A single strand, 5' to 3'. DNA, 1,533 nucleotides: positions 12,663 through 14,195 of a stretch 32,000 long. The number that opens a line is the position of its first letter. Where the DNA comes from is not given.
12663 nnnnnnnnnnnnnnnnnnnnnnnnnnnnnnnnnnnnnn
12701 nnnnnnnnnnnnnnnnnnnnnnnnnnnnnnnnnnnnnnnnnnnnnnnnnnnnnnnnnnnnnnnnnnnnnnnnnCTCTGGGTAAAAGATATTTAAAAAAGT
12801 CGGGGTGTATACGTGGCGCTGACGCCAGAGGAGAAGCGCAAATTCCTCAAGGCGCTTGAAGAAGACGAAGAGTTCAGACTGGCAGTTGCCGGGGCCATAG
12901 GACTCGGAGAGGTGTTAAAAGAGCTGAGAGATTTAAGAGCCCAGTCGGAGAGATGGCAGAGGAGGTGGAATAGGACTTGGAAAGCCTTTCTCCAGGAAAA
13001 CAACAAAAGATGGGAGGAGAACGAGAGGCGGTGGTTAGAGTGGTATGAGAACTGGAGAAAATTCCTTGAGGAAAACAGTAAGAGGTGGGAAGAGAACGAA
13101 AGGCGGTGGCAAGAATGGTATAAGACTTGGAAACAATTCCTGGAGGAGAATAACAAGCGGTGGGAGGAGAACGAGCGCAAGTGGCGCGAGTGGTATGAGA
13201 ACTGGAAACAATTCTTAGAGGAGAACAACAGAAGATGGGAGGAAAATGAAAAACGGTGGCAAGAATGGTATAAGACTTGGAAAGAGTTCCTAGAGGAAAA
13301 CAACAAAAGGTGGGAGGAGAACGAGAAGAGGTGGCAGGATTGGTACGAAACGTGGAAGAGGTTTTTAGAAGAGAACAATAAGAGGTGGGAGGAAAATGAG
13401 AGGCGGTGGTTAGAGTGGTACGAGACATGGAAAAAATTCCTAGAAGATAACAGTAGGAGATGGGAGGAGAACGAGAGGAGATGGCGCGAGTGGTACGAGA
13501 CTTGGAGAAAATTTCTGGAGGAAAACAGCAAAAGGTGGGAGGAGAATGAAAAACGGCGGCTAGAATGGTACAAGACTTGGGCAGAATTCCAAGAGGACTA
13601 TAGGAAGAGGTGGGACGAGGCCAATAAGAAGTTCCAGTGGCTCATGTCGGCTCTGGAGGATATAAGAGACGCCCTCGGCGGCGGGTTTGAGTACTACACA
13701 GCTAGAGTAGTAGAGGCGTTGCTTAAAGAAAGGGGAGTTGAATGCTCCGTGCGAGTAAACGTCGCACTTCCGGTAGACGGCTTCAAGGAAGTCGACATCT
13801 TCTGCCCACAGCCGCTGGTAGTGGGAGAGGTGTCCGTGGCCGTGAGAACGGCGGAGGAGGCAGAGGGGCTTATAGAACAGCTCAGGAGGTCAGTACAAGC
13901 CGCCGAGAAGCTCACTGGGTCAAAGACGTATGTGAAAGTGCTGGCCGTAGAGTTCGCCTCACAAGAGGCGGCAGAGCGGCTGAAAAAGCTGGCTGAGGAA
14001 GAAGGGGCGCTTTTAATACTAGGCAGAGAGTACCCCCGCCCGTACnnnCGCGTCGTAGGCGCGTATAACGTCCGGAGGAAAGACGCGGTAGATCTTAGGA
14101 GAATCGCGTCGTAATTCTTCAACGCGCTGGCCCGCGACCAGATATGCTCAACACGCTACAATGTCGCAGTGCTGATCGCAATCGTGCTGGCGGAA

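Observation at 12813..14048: Tryptophan-ladder protein: ten 25-residue W-rich repeats (36 Trp in 411 aa) fused to a nuclease-fold-like C-terminal domain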

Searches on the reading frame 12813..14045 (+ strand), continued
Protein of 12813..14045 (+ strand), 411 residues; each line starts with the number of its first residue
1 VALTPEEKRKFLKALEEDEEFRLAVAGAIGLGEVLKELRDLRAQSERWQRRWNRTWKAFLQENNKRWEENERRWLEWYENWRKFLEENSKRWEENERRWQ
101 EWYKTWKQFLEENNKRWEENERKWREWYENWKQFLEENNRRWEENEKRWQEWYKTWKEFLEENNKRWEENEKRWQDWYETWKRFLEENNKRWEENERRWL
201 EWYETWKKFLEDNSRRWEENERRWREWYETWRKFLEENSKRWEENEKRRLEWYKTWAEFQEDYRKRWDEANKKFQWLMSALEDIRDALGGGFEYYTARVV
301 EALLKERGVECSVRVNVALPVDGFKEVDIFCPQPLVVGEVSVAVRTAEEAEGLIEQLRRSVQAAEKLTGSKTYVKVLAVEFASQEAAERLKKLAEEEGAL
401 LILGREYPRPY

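Call 45: find_encoding_contigs(protein=P0044, flank=4000, max_places=2)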
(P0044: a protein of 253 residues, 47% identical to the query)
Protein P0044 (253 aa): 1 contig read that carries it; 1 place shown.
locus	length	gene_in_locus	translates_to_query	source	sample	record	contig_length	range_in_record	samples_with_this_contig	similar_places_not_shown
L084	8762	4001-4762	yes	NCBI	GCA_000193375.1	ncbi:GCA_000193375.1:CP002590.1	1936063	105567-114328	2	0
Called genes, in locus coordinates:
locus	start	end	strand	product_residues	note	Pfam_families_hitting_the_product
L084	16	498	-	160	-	PF05942:PaREP1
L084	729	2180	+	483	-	PF01637:ATPase_2 (weak), PF13191:AAA_16 (faint), PF13173:AAA_14 (weak)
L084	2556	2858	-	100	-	-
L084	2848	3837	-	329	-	PF13175:AAA_15 (weak), PF13304:AAA_21 (faint)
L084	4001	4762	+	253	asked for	-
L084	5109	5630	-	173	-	PF05942:PaREP1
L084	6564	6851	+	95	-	-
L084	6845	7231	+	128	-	-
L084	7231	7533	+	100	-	-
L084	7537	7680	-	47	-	-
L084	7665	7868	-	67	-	-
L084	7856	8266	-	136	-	PF18765:Polbeta (weak)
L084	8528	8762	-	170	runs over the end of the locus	-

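Call 46: find_encoding_contigs(protein=P0052, flank=4000, max_places=2)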
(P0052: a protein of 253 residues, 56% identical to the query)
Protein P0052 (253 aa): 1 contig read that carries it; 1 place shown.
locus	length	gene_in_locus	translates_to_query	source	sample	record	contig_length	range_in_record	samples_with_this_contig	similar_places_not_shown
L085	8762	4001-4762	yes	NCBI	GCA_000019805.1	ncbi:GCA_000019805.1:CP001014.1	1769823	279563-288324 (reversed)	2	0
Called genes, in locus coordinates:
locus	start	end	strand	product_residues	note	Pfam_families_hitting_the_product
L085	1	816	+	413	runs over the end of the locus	PF13173:AAA_14, PF13635:DUF4143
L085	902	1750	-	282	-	-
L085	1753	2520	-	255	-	PF00005:ABC_tran, PF02463:SMC_N (faint), PF13304:AAA_21 (faint)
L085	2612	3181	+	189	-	-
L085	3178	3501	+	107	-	PF12840:HTH_20 (weak), PF01022:HTH_5 (weak), PF12802:MarR_2 (weak), PF13412:HTH_24 (weak), PF13601:HTH_34, PF09339:HTH_IclR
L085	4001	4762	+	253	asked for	-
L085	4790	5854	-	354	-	PF04055:Radical_SAM (weak)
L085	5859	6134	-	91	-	PF12797:Fer4_2 (faint), PF12837:Fer4_6 (weak), PF13187:Fer4_9 (faint), PF13237:Fer4_10 (faint), PF13183:Fer4_8, PF12838:Fer4_7, PF13484:Fer4_16 (weak), PF13534:Fer4_17, +3 more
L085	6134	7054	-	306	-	PF02754:CCG (weak)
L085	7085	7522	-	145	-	PF10604:Polyketide_cyc2, PF06240:COXG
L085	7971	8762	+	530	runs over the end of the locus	PF01654:Cyt_bd_oxida_I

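Call 47: find_encoding_contigs(protein=P0081, flank=4000, max_places=2)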
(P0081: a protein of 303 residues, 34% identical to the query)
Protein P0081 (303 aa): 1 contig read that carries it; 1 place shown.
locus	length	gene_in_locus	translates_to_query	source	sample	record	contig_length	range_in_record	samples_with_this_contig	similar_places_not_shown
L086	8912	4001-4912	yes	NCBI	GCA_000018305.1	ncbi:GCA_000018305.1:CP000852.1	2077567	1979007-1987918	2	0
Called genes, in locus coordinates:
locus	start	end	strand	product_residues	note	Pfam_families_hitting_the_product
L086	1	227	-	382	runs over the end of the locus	PF04055:Radical_SAM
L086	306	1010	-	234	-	PF02602:HEM4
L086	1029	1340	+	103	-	PF00137:ATP-synt_C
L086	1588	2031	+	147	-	PF27709:UCP014422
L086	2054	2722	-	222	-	PF03692:CxxCxxCC (weak)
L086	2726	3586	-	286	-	-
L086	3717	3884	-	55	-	PF04758:Ribosomal_S30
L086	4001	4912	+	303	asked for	-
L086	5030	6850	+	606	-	PF28584:GH_cat, PF27250:SSO3021_2nd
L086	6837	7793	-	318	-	PF27338:CbsB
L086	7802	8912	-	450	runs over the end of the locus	PF09459:EB_dh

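Call 48: find_encoding_contigs(protein=P0054, flank=4000, max_places=2)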
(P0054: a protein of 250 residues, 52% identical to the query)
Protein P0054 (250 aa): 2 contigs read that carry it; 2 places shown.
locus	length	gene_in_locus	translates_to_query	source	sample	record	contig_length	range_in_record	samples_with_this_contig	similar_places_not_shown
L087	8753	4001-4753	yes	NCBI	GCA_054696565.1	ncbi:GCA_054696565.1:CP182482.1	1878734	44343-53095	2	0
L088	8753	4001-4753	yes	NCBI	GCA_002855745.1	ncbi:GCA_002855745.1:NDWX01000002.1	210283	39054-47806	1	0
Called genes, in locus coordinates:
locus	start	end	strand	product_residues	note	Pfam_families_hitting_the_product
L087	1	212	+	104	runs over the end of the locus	PF01850:PIN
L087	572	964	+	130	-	PF05168:HEPN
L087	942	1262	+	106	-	PF22600:MTPAP-like_central (weak), PF01909:NTP_transf_2, PF18765:Polbeta (weak)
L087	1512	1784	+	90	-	PF19891:DUF6364 (weak)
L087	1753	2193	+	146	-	-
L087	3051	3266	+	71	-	-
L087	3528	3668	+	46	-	-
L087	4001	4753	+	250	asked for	-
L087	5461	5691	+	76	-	-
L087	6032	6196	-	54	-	-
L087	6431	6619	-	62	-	-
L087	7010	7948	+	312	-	PF03168:LEA_2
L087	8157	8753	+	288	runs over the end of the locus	PF01972:SDH_protease, PF25145:NfeD1b_N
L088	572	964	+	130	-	PF05168:HEPN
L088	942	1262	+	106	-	PF22600:MTPAP-like_central (weak), PF01909:NTP_transf_2, PF18765:Polbeta (weak)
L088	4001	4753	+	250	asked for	-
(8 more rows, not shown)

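Call 64: predict_structure(alignment_id=A3)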
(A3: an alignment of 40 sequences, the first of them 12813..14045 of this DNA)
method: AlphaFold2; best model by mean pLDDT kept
length: 411 residues; sequences in the alignment: 40
mean_pLDDT: 84.5   pTM: 0.41
mean pLDDT of the five models: 84.5, 83.4, 82.4, 81.9, 80.5
residues with pLDDT >= 90: 200; 70-90: 154; 50-70: 36; < 50: 21
segments of 3 or more residues with pLDDT < 50: 165-179, 409-411
pLDDT, mean of each block of 10 residues (from residue 1): 79 82 73 77 86 86 89 94 94 93 92 91 91 90 85 77 46 43 61 70 76 81 90 93 93 92 88 77 58 88 94 94 93 97 95 97 97 97 94 97 77 34
secondary structure, 60 per line:
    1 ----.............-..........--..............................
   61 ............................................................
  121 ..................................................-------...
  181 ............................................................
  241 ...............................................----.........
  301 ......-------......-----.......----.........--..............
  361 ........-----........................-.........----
elements in order: H5-17 H19-28 H31-170 H178-287 H292-306 E314-319 E325-331 E336-344 H347-368 E374-383 H384-397 E399-407

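Call 90: list_cluster_members(proteins=[window:12813-14045:+, P0001])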
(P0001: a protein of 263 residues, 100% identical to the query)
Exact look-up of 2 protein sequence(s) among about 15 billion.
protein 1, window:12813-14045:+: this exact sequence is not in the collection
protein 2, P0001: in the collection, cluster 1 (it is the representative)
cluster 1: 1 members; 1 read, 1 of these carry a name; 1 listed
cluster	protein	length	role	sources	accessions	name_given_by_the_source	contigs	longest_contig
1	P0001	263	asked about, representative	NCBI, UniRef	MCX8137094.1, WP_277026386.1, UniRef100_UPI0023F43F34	SPOR domain-containing protein, partial [Pyrobaculum aerophilum] | SPOR domain-containing protein n=1 Tax=Pyrobaculum aerophilum TaxID=13773 ...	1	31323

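Call 91: list_cluster_members(proteins=[window:12813-14045:+])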
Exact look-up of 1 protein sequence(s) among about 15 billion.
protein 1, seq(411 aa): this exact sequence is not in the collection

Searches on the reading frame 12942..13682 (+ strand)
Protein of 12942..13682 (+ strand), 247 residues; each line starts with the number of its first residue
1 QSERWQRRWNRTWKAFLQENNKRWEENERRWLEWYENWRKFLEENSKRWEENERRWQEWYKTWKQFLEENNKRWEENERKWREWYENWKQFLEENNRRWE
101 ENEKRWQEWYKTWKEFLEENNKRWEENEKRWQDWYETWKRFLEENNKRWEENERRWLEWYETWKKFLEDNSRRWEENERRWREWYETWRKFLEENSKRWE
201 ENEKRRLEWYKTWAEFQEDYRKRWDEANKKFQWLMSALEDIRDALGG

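Call 85: search_solved_structures(query=window:12942-13682:+, max_evalue=1, show_alignments=2)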
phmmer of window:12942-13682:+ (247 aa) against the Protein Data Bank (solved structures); distinct sequences matched with E-value up to 1: 4.
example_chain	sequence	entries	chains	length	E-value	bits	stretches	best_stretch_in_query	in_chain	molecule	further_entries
5cwc_A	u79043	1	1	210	0.061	15.3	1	111-184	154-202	Designed helical repeat protein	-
5cwg_A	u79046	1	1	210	0.093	14.7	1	111-184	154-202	Designed helical repeat protein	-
5jxc_A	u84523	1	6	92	0.12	14.3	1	130-183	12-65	Ras/Rap GTPase-activating protein SynGAP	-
8w6e_A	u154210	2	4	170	0.22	13.5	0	22-129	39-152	HBC599 in complex with wFAP1.1 | wFAP1.1 structure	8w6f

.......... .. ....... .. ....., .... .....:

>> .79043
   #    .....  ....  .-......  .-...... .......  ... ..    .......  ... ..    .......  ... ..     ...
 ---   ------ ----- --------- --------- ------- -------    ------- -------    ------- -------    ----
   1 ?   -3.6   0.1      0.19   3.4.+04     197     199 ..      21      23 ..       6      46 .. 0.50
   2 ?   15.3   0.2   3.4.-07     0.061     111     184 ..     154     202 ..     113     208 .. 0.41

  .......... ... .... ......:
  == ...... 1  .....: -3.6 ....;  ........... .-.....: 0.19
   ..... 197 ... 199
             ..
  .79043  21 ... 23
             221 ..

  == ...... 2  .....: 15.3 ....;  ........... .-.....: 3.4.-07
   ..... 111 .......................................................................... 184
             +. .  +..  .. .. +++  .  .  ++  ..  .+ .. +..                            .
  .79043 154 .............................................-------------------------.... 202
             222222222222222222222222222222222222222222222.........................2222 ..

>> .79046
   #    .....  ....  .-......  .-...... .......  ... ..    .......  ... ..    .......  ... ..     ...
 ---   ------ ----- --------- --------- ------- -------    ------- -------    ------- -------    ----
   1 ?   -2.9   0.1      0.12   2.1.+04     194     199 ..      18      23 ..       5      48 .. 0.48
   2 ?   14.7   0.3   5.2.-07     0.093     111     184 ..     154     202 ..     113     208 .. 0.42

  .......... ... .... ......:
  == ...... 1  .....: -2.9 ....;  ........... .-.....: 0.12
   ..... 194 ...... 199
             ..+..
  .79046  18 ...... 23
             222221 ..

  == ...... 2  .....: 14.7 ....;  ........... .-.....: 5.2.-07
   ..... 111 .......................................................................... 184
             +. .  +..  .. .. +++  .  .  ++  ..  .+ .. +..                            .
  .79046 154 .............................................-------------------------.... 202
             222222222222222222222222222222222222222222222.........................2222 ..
